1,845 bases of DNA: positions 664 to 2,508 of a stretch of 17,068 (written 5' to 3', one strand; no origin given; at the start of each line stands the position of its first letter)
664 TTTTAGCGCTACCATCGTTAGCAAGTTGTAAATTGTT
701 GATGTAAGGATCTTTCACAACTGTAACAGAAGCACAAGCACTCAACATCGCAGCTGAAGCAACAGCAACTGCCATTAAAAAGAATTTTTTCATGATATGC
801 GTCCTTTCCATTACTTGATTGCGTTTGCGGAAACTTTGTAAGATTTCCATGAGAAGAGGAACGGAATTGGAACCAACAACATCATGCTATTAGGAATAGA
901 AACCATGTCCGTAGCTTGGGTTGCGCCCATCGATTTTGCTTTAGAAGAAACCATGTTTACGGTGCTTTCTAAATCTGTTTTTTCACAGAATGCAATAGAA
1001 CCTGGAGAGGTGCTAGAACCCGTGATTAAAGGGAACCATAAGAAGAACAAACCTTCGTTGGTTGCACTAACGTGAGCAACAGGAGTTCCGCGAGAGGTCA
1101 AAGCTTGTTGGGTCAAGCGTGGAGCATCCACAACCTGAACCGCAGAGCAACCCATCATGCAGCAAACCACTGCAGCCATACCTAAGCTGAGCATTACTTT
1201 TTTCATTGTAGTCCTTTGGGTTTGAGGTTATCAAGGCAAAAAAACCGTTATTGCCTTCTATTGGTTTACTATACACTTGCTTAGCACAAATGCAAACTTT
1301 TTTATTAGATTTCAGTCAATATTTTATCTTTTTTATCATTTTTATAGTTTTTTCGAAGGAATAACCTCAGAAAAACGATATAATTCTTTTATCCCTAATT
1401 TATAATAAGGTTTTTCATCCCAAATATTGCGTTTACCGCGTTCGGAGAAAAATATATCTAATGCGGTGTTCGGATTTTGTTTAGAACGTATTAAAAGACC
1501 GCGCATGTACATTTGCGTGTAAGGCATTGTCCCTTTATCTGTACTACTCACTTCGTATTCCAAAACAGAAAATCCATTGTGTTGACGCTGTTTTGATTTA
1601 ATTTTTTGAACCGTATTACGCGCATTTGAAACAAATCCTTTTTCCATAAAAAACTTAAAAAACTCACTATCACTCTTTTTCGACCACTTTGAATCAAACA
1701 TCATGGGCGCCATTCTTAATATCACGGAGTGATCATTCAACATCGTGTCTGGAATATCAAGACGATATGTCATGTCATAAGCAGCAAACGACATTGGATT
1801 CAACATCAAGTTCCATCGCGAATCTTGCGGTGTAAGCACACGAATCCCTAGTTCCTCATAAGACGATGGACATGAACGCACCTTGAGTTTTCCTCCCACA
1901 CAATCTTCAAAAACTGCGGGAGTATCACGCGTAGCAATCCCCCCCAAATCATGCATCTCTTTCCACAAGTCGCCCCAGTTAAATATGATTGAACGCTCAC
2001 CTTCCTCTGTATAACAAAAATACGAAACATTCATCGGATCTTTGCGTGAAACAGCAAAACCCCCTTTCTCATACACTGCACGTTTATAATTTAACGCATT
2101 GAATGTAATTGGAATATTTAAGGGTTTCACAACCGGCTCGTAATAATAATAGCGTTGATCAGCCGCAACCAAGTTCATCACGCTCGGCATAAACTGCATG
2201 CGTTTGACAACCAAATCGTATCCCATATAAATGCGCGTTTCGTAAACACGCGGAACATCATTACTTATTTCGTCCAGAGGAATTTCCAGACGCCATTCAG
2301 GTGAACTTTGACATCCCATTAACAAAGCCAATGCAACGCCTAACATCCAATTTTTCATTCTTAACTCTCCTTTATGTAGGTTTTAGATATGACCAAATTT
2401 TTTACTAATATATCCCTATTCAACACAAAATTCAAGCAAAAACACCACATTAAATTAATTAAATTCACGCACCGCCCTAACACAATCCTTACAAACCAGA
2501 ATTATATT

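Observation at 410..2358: Co-directional cluster of three uncharacterised lipoproteins, including a tandem paralog pair, divergent from the pst operon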

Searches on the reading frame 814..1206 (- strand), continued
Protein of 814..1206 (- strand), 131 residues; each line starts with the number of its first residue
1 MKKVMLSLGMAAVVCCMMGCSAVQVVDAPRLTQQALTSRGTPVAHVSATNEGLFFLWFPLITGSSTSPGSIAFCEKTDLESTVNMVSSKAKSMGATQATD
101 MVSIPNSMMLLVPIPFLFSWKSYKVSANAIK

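Call 59: search_solved_structures(query=A4, max_evalue=10, show_alignments=2)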
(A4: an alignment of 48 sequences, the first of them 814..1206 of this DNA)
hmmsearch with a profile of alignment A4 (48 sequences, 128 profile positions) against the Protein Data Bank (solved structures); distinct sequences matched with E-value up to 10: 2.
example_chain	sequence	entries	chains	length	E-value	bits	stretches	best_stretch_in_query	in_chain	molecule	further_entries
4epc_A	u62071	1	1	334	0.11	15.7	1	31-55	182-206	N-acetylmuramoyl-L-alanine amidase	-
8glj_D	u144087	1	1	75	0.85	12.8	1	22-71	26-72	Por secretion system C-terminal sorting domain-containing protein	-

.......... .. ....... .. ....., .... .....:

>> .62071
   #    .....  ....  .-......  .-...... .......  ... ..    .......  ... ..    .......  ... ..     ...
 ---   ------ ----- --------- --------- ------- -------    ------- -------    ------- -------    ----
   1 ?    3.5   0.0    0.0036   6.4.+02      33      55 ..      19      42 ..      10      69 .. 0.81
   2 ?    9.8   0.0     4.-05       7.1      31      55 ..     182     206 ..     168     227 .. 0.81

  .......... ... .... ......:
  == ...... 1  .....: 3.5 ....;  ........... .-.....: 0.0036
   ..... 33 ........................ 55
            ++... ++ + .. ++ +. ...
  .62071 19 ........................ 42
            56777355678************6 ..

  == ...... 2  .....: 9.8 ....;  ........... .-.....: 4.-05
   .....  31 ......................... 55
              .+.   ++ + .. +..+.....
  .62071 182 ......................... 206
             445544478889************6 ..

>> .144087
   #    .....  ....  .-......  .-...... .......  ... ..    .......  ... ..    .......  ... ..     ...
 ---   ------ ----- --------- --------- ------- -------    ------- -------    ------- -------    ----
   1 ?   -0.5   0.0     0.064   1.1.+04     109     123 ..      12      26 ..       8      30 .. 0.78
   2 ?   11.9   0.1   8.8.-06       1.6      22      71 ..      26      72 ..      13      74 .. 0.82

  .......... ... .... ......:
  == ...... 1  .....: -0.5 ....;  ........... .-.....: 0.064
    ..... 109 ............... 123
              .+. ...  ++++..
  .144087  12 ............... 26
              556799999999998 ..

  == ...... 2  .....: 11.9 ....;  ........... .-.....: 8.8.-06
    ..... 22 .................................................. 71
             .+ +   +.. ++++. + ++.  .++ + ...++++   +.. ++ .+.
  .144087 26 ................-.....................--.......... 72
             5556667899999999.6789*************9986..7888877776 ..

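Call 69: search_protein_families(library=pfam, proteins=[L007:2392-3036:-, L007:7193-8146:+, L001:6278-7204:+], max_evalue=0.001)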
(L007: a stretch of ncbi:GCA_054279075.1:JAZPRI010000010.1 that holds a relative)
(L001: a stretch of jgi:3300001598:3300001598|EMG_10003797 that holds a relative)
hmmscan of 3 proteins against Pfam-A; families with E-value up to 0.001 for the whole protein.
L007:2392-3036:- (214 aa): 0 families

L007:7193-8146:+ (317 aa): 1 family
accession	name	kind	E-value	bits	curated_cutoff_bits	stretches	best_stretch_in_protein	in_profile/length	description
PF07963.17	N_methyl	-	0.00077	19.4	21.2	0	65-85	7-27/27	Prokaryotic N-terminal methylation motif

L001:6278-7204:+ (308 aa): 0 families

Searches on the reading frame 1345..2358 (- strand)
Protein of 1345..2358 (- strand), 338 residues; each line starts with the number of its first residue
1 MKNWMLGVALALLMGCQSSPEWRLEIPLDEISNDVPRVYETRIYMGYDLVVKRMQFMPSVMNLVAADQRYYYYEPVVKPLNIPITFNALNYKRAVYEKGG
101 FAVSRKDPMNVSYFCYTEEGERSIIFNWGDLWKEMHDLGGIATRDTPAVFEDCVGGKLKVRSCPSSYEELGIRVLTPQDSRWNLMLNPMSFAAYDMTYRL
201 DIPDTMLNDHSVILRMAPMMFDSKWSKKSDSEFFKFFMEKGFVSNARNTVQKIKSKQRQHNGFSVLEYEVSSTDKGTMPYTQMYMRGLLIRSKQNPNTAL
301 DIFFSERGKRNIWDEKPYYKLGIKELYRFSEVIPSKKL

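Call 5: search_protein_families(library=pfam, proteins=[window:1345-2358:-], max_evalue=1)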
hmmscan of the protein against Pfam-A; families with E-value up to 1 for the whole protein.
window:1345-2358:- (338 aa): 0 families

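Call 6: search_protein_families(library=ncbifam, proteins=[window:1345-2358:-], max_evalue=1)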
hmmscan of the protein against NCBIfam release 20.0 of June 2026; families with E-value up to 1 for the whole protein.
window:1345-2358:- (338 aa): 0 families

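Call 10: find_homologous_proteins(query=window:1345-2358:-, max_evalue=0.001)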
Query window:1345-2358:- (338 aa): 1 proteins with E <= 0.001 among 794 candidates.
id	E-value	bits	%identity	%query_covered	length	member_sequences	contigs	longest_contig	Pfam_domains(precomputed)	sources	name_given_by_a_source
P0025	3.2e-231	784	100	100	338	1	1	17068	-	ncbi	-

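Call 33: search_protein_representatives(protein=window:1345-2358:-)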
Query: 338 residues. Proteins with E-value up to 0.001 (for the whole library): 1; up to 1e-10: 1; up to 1e-30: 1. The best 1 are listed.
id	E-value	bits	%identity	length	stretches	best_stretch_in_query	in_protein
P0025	1.0e-231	784.2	100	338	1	1-338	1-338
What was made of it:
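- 1342..2358 (-): LP338, an orphan predicted lipoprotein of 338 aa (lipobox LMGC, Cys17). No homologue, family or confident structure. Self-hit only in both protein searches (calls 10, 33).
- Self-hit only (calls 10, 33). Exhaustive phmmer finds no relative, whereas PstS families are large and well conserved (call 33). No homologue exists among 1.84 billion representative proteins (call 33).
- Tried and rejected: The word-indexed search (call 10) and exhaustive phmmer against 1.84 billion representatives (call 33) returned only the protein itself.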

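Call 35: search_protein_families(library=phrogs, proteins=[window:1345-2358:-], max_evalue=1)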
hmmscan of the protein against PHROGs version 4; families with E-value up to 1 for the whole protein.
window:1345-2358:- (338 aa): 0 families

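Call 36: search_protein_families(library=padloc, proteins=[window:1345-2358:-], max_evalue=1)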
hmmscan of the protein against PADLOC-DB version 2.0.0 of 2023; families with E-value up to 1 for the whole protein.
window:1345-2358:- (338 aa): 0 families

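Call 37: search_solved_structures(query=window:1345-2358:-, max_evalue=10)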
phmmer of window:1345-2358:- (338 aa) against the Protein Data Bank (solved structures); distinct sequences matched with E-value up to 10: 5.
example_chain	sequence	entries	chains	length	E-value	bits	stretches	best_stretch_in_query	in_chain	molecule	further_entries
8jw0_c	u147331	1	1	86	0.084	15.2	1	145-186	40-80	Photosystem I PsaC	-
8jze_c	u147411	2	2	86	0.15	14.4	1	146-187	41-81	Photosystem I PsaC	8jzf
8jjr_c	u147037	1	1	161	0.83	11.9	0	147-185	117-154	PsaC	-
6l4u_C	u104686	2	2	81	6.1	9.1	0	146-175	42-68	Photosystem I iron-sulfur center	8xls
8zeh_c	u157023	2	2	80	6.4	9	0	146-175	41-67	Photosystem I iron-sulfur center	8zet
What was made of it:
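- On PstS / phosphate-binding protein (tested for LP338): Nothing relevant in PDB sequences (call 37).
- PDB sequence hits are negligible (call 37).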

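Call 48: predict_structure(protein=window:1345-2358:-)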
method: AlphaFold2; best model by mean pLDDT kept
length: 338 residues; sequences in the alignment: 1
mean_pLDDT: 33.2   pTM: 0.29
mean pLDDT of the five models: 33.2, 32.8, 30.2, 27.7, 25.9
residues with pLDDT >= 90: 0; 70-90: 0; 50-70: 27; < 50: 311
segments of 3 or more residues with pLDDT < 50: 1-99, 101-111, 119-121, 131-161, 170-266, 270-288, 290-338
pLDDT, mean of each block of 10 residues (from residue 1): 26 27 21 21 24 23 25 26 22 35 40 51 52 42 37 36 55 39 24 24 26 25 33 42 33 45 45 36 43 40 34 24 25 24
secondary structure, 60 per line:
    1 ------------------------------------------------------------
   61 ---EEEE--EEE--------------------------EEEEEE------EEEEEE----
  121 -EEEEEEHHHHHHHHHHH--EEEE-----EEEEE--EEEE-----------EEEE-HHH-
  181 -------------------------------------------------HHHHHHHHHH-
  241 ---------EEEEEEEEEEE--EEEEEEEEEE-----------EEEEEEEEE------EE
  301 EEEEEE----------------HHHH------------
elements in order: E64-67 E70-72 E99-104 E111-116 E122-127 H128-138 E141-144 E150-154 E157-160 E172-175 H230-239 E250-260 E263-272 E284-292 E299-306 H323-326
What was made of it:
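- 1342..2358 (-): AlphaFold pLDDT 33 (call 48).
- The low-confidence model is mostly beta strand, not the alpha/beta pattern of binding proteins (call 48, weak evidence). The structure prediction is unconfident (call 48).
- Tried and rejected: The single-sequence AlphaFold model had pLDDT 33 and was unusable, so I ran no fold search on it (call 48).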

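Call 61: find_encoding_contigs(protein=P0025, flank=10000, max_places=3)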
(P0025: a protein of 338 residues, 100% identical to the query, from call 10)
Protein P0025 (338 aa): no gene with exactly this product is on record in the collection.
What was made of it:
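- Tried and rejected: An exact look-up of LP338 in assemblies found nothing on record (call 61).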
